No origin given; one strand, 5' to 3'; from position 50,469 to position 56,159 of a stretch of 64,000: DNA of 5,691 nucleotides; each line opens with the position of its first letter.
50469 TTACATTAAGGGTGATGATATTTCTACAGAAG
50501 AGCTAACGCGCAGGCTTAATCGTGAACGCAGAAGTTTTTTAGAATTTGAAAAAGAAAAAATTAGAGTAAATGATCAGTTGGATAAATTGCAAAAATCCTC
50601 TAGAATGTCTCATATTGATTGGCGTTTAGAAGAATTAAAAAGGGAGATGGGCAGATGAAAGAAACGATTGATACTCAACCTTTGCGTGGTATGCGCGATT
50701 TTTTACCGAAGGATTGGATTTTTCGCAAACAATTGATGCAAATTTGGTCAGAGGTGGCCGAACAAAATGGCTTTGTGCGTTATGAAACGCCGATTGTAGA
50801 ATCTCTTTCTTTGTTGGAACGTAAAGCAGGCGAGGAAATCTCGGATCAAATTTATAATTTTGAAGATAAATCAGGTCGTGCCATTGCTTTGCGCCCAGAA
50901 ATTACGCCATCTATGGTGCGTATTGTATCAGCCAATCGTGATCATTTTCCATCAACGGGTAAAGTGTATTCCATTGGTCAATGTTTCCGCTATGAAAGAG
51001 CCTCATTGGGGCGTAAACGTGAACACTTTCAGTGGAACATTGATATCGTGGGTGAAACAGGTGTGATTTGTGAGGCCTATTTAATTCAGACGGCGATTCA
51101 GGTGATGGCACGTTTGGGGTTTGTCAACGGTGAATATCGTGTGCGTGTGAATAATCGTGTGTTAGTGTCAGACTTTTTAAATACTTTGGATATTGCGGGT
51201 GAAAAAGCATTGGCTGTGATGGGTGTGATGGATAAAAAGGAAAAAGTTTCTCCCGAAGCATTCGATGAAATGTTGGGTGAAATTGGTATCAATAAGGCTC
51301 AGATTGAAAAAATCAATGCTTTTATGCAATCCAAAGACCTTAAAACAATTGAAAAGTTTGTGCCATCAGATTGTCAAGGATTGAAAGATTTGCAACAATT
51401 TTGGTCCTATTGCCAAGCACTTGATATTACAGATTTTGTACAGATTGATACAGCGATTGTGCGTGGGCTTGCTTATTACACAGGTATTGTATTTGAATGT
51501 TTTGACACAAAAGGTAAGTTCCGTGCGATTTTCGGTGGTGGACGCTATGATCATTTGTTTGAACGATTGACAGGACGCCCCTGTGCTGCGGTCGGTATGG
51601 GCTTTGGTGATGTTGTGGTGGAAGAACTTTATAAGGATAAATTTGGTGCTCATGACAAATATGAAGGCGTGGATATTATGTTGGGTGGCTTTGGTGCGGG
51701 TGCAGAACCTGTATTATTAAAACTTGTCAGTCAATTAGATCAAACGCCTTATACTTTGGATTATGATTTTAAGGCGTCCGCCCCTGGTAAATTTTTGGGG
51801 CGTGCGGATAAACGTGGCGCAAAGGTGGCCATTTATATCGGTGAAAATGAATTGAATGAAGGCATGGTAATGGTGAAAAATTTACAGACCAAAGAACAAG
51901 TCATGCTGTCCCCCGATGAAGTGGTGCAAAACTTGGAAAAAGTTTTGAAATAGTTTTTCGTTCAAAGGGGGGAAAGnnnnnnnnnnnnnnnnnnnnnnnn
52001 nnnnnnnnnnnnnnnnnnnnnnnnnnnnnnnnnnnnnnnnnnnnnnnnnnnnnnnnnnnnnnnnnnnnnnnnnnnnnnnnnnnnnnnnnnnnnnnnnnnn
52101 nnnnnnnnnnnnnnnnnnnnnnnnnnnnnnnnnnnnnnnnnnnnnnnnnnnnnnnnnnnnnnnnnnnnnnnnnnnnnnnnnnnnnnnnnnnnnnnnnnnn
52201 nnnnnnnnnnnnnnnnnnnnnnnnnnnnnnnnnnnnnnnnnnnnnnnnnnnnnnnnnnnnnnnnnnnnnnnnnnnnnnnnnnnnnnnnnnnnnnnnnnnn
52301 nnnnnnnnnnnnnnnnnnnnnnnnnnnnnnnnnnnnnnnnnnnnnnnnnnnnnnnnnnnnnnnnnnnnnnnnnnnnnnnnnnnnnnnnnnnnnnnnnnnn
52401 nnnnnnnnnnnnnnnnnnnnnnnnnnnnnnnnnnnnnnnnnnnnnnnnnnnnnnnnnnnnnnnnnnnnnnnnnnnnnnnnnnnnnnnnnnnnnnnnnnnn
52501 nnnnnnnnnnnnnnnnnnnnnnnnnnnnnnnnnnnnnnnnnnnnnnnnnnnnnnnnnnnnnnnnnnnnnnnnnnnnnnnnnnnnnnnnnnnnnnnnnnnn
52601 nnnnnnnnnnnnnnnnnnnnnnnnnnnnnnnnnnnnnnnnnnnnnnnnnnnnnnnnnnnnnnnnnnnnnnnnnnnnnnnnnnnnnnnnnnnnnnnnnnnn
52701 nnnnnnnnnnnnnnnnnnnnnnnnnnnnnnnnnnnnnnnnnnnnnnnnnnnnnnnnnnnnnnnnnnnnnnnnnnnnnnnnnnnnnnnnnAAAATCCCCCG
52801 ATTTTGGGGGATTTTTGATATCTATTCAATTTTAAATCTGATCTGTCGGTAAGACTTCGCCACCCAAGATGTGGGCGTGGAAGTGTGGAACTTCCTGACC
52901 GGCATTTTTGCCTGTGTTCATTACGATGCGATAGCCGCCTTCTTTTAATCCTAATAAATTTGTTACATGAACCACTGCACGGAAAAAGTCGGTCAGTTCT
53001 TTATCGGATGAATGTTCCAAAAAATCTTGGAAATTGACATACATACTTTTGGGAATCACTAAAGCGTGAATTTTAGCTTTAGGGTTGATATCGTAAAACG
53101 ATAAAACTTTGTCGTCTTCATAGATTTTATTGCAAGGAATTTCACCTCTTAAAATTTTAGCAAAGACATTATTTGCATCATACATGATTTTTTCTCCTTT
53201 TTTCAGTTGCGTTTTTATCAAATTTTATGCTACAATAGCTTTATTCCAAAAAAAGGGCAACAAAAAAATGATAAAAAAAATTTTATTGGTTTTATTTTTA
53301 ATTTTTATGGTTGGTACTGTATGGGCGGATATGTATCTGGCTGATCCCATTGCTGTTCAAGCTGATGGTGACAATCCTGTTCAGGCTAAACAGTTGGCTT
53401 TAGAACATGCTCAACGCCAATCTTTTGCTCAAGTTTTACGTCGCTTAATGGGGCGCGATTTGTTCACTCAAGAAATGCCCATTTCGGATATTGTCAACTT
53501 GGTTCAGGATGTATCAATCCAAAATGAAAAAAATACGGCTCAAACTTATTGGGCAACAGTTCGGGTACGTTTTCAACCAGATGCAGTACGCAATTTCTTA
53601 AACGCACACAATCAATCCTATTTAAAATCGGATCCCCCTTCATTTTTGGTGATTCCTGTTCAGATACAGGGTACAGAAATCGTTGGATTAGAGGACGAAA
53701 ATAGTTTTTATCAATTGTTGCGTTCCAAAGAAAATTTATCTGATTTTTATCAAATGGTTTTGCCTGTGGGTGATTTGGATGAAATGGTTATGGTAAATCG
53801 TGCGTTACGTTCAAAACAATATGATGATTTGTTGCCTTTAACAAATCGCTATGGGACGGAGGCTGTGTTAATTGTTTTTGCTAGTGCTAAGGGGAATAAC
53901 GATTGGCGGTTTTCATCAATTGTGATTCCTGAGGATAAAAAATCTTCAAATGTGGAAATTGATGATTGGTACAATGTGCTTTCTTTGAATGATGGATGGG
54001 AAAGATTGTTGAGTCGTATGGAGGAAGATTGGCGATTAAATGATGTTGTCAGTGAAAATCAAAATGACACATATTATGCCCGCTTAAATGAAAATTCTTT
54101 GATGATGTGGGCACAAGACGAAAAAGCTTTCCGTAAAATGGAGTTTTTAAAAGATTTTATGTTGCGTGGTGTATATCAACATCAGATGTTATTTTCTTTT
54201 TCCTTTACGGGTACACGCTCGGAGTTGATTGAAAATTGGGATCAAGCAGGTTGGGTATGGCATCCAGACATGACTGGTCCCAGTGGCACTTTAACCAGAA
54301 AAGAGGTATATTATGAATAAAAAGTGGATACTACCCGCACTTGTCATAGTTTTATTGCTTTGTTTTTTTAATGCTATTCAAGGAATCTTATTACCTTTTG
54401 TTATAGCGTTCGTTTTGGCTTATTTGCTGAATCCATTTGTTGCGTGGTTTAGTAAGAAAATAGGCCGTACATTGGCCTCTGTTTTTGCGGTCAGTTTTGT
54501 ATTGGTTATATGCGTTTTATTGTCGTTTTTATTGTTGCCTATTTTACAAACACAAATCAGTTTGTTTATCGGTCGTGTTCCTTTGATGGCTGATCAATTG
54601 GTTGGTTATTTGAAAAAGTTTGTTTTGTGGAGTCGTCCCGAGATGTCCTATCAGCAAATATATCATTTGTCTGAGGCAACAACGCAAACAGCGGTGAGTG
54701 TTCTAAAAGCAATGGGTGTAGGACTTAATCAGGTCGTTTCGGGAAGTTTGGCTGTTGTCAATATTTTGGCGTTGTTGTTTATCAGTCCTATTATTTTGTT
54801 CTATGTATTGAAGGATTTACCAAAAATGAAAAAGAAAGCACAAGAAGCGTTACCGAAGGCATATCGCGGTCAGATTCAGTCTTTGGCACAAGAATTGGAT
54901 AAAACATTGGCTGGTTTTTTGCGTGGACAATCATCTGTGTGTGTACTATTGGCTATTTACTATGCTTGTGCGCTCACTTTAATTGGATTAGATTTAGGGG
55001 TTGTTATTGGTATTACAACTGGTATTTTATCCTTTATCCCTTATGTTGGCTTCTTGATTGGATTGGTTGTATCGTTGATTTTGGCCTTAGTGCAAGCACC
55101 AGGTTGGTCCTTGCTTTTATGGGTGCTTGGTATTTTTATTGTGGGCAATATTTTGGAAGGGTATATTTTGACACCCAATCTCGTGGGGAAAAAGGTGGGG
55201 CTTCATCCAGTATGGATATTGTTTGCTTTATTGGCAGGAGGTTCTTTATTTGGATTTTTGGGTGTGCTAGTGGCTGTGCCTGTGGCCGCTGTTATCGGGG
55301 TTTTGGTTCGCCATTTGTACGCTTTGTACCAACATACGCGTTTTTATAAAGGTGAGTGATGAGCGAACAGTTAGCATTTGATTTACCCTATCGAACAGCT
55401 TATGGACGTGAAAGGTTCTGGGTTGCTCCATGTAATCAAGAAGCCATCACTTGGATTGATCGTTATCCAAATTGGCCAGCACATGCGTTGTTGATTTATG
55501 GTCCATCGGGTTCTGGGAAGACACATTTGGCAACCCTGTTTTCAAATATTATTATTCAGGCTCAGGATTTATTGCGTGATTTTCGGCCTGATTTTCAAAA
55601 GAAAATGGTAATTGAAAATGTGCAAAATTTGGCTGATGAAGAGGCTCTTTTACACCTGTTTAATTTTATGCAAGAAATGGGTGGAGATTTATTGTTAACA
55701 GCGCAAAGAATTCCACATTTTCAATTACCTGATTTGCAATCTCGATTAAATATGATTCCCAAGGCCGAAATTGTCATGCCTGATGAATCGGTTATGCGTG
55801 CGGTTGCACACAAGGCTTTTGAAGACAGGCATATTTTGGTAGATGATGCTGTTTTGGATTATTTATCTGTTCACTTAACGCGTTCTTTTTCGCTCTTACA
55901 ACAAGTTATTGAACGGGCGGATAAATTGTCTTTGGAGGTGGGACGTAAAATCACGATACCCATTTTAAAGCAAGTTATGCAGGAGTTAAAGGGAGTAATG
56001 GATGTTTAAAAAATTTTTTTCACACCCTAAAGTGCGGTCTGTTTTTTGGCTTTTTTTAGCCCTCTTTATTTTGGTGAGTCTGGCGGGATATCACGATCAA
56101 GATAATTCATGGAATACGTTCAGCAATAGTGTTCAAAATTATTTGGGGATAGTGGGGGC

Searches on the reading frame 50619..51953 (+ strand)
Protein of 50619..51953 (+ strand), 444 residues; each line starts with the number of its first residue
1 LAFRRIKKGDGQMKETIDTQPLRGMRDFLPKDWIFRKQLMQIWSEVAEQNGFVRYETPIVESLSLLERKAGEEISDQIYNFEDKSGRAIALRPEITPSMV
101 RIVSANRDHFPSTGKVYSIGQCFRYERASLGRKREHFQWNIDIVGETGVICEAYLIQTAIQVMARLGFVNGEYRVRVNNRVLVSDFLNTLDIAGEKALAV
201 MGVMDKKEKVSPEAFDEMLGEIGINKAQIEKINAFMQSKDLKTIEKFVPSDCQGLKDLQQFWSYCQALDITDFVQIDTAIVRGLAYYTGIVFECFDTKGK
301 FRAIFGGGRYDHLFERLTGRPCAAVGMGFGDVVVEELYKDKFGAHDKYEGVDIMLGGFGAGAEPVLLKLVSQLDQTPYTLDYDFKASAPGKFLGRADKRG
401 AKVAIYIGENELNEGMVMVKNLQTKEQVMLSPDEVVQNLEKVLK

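Call 46: search_protein_families(library=pfam, proteins=[window:50619-51953:+], max_evalue=0.0001)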
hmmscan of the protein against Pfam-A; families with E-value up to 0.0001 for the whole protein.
window:50619-51953:+ (444 aa): 2 families
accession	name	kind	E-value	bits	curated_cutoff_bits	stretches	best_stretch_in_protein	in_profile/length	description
PF13393.11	tRNA-synt_His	-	2.1e-46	159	25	1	24-327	1-301/308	Histidyl-tRNA synthetase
PF03129.25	HGTP_anticodon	-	1.5e-10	41.5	21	1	362-441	14-93/94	Anticodon binding domain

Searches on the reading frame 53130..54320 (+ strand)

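Call 46: search_protein_families(library=pfam, proteins=[window:53130-54320:+], max_evalue=0.0001)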
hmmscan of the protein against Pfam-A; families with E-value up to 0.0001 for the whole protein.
window:53130-54320:+ (396 aa): 1 family
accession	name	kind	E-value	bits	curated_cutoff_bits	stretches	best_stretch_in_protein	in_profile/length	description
PF09839.14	DUF2066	-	6.1e-18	65.5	23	1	90-272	21-204/232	Uncharacterized protein conserved in bacteria (DUF2066)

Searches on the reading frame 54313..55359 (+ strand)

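Call 46: search_protein_families(library=pfam, proteins=[window:54313-55359:+], max_evalue=0.0001)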
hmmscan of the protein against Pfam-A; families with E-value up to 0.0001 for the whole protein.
window:54313-55359:+ (348 aa): 1 family
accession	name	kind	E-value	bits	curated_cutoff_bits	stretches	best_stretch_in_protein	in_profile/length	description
PF01594.21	AI-2E_transport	-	4.3e-58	197.5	34.3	1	10-335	6-326/327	AI-2E family transporter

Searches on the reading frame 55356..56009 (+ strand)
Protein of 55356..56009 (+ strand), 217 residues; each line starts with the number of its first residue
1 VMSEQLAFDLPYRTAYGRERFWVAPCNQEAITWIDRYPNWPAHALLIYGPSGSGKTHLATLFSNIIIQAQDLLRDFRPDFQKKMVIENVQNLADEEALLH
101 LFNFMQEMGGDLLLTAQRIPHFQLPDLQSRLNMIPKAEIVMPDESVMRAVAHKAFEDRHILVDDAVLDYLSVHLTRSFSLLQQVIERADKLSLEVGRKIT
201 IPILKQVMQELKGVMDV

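Call 47: search_protein_families(library=pfam, proteins=[window:55356-56009:+], max_evalue=0.0001)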
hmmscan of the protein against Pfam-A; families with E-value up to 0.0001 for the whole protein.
window:55356-56009:+ (217 aa): 2 families
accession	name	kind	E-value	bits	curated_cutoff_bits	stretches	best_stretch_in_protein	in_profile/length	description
PF22688.2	Hda_lid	-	1.2e-10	41.7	27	1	143-208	1-65/65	Hda, lid domain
PF00308.24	Bac_DnaA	-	8.2e-08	33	23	0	15-70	4-62/162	Bacterial DnaA ATPAse domain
